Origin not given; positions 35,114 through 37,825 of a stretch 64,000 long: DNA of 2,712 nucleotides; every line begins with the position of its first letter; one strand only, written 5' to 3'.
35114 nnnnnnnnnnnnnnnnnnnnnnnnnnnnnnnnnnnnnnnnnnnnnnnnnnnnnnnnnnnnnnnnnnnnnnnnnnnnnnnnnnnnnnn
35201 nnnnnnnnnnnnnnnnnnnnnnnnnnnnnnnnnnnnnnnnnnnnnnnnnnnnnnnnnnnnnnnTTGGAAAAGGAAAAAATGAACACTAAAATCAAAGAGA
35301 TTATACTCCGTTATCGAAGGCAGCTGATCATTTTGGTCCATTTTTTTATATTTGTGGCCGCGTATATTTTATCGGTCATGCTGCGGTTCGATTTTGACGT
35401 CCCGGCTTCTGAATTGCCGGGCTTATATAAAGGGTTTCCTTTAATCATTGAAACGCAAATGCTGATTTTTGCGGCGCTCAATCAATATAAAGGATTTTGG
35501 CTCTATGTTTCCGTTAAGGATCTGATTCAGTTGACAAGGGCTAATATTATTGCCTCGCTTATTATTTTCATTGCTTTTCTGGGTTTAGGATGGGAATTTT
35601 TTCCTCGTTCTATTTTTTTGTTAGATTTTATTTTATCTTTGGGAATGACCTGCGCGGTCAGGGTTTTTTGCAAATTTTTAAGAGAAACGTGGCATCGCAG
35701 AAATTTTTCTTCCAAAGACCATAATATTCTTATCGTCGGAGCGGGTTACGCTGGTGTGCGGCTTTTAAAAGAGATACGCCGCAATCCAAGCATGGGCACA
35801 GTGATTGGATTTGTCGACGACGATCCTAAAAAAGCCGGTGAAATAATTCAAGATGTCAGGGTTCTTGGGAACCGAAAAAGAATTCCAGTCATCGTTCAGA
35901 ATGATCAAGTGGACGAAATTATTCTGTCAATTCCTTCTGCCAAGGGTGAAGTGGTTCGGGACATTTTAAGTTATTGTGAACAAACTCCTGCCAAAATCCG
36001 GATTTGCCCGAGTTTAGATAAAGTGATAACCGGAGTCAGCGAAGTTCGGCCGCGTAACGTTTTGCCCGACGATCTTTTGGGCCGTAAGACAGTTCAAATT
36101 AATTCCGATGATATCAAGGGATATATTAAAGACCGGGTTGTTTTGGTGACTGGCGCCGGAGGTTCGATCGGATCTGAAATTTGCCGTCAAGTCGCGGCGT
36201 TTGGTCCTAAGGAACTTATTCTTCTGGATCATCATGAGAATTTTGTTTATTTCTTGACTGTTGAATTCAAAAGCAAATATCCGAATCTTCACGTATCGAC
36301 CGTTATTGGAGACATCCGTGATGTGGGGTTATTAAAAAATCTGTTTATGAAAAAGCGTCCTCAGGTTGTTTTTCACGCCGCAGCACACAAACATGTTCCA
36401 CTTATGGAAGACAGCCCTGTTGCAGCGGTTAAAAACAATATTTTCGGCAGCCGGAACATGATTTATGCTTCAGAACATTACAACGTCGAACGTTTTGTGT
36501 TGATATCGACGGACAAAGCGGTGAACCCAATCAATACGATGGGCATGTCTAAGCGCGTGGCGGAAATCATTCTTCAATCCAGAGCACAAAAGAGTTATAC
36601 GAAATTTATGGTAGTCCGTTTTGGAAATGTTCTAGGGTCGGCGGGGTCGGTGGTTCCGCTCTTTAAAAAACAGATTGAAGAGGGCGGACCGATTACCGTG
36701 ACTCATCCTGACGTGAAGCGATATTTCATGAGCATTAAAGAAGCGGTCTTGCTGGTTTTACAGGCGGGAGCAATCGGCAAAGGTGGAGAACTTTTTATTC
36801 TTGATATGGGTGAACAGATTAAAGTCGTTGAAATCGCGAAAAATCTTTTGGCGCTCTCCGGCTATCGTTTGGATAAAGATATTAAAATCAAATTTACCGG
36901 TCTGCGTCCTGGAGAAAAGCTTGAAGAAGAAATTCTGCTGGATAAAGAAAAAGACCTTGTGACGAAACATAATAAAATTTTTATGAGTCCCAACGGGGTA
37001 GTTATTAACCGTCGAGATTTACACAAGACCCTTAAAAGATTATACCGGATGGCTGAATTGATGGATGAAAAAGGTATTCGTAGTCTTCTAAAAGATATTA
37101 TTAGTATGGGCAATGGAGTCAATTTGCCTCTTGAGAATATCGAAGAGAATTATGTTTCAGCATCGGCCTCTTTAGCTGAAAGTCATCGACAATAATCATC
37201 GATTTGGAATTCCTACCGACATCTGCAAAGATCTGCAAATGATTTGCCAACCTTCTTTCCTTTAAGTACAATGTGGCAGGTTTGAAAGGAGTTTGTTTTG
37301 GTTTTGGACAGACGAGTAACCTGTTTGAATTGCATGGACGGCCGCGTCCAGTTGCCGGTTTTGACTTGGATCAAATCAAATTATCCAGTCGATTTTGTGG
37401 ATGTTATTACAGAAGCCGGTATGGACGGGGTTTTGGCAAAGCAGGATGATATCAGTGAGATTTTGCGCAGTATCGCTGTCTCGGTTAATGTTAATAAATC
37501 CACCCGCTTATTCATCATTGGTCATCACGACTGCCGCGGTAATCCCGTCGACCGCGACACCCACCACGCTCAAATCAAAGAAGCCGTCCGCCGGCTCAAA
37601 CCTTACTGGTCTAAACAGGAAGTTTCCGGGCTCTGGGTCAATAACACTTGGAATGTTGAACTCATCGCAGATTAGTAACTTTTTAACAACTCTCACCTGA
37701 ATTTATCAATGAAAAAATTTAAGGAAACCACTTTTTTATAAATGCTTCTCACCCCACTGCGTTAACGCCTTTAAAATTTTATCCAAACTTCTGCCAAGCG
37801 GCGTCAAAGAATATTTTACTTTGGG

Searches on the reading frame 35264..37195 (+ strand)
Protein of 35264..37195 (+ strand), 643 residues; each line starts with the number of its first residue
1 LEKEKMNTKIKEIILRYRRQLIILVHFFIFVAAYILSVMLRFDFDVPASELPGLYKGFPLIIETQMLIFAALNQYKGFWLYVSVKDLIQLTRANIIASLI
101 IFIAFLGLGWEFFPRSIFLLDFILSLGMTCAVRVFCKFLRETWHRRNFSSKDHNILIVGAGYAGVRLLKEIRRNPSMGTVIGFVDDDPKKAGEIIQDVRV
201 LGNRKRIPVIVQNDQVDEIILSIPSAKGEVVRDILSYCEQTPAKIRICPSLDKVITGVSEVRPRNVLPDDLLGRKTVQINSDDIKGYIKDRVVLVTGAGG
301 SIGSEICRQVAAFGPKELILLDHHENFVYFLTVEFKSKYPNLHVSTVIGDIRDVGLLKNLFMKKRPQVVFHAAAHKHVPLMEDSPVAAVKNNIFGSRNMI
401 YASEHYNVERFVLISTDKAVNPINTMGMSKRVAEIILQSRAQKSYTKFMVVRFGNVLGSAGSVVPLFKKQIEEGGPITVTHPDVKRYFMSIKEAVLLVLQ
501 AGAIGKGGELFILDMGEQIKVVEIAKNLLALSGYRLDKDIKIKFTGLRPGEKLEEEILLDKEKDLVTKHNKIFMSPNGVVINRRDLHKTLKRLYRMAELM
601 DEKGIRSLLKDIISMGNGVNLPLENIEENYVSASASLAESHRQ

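Call 7: search_protein_families(library=pfam, proteins=[window:35264-37195:+], max_evalue=0.001)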
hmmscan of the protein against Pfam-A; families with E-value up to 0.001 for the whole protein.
window:35264-37195:+ (643 aa): 7 families
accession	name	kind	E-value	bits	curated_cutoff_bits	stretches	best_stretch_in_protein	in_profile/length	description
PF02719.21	Polysacc_synt_2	-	5.9e-115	383.9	20.2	1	293-574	1-290/293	Polysaccharide biosynthesis protein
PF01370.27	Epimerase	-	3.3e-23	82.8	20.9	1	293-501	1-224/240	NAD dependent epimerase/dehydratase family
PF13727.12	CoA_binding_3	-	7.9e-18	65.5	25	1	87-249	18-175/175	CoA-binding domain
PF16363.11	GDP_Man_Dehyd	-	9.1e-14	52.1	27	1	294-417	1-130/332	GDP-mannose 4,6 dehydratase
PF04321.23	RmlD_sub_bind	-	1.1e-11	44.8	27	1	293-479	3-175/287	RmlD substrate binding domain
PF01073.25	3Beta_HSD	-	6.7e-08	32.3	22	1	294-424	1-125/280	3-beta hydroxysteroid dehydrogenase/isomerase family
PF07993.18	NAD_binding_4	-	0.00026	20.7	20.1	0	347-422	66-142/258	Male sterility protein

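Call 55: search_protein_families(library=ncbifam, proteins=[window:35264-37195:+], max_evalue=0.00001)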
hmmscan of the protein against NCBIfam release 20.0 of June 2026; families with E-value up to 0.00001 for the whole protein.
window:35264-37195:+ (643 aa): 18 families
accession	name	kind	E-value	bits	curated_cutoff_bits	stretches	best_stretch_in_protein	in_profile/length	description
TIGR03589.1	PseB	equivalog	5.9e-53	179.9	407.75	1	289-585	3-290/324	UDP-N-acetylglucosamine 4,6-dehydratase (inverting)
TIGR04130.1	FnlA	equivalog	2.7e-44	151.4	730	1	288-564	2-270/337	UDP-N-acetylglucosamine 4,6-dehydratase/5-epimerase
TIGR03025.1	EPS_sugtrans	subfamily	5e-24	85.3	295.55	1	27-261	4-234/445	exopolysaccharide biosynthesis polyprenyl glycosylphosphotransferase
TIGR03023.1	WcaJ_sugtrans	equivalog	4.2e-23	82.4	410.75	1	26-260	3-238/453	undecaprenyl-phosphate glucose phosphotransferase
TIGR01179.1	galE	equivalog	9.4e-18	64.1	262.3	1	293-460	2-180/332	UDP-glucose 4-epimerase GalE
TIGR04180.1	EDH_00030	hypoth_equivalog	1.2e-12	47.5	475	1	293-418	1-123/297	NAD-dependent 4,6-dehydratase LegB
TIGR02622.1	CDP_4_6_dhtase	equivalog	6.7e-12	45.2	278.45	1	289-420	3-133/352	CDP-glucose 4,6-dehydratase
TIGR03022.1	WbaP_sugtrans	subfamily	2.5e-11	43.5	403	1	23-255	2-229/456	undecaprenyl-phosphate galactose phosphotransferase WbaP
TIGR01181.1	dTDP_gluc_dehyt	equivalog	3.4e-11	42.8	365.1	1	293-424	2-133/321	dTDP-glucose 4,6-dehydratase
NF007956.0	PRK10675.1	subfamily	9.8e-11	41.3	394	1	293-416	3-124/338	UDP-glucose 4-epimerase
TIGR01214.1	rmlD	equivalog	1.1e-09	37.8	224.05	1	293-461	2-155/285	dTDP-4-dehydrorhamnose reductase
TIGR03466.1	HpnA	hypoth_equivalog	1.1e-09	37.6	367.65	1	292-420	2-117/327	hopanoid-associated sugar epimerase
TIGR03013.1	EpsB_2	subfamily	2.5e-08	33.4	393.35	1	27-230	4-200/443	TIGR03013 family XrtA/PEP-CTERM system glycosyltransferase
NF007582.0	PRK10217.1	equivalog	1.2e-07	31.2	698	1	291-406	2-115/355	dTDP-glucose 4,6-dehydratase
TIGR02197.1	heptose_epim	equivalog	1.3e-07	31.1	274.6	1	293-459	1-173/316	ADP-glyceromanno-heptose 6-epimerase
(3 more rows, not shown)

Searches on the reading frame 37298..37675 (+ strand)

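Call 7: search_protein_families(library=pfam, proteins=[window:37298-37675:+], max_evalue=0.001)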
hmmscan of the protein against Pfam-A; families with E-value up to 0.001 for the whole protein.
window:37298-37675:+ (125 aa): 2 families
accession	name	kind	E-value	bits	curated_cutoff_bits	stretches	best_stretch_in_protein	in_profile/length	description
PF20393.3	Pro_CA_2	-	1e-41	142.5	30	1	6-123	5-124/125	Putative carbonic anhydrase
PF00484.24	Pro_CA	-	0.00051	20.8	25.7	0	9-107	3-98/156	Carbonic anhydrase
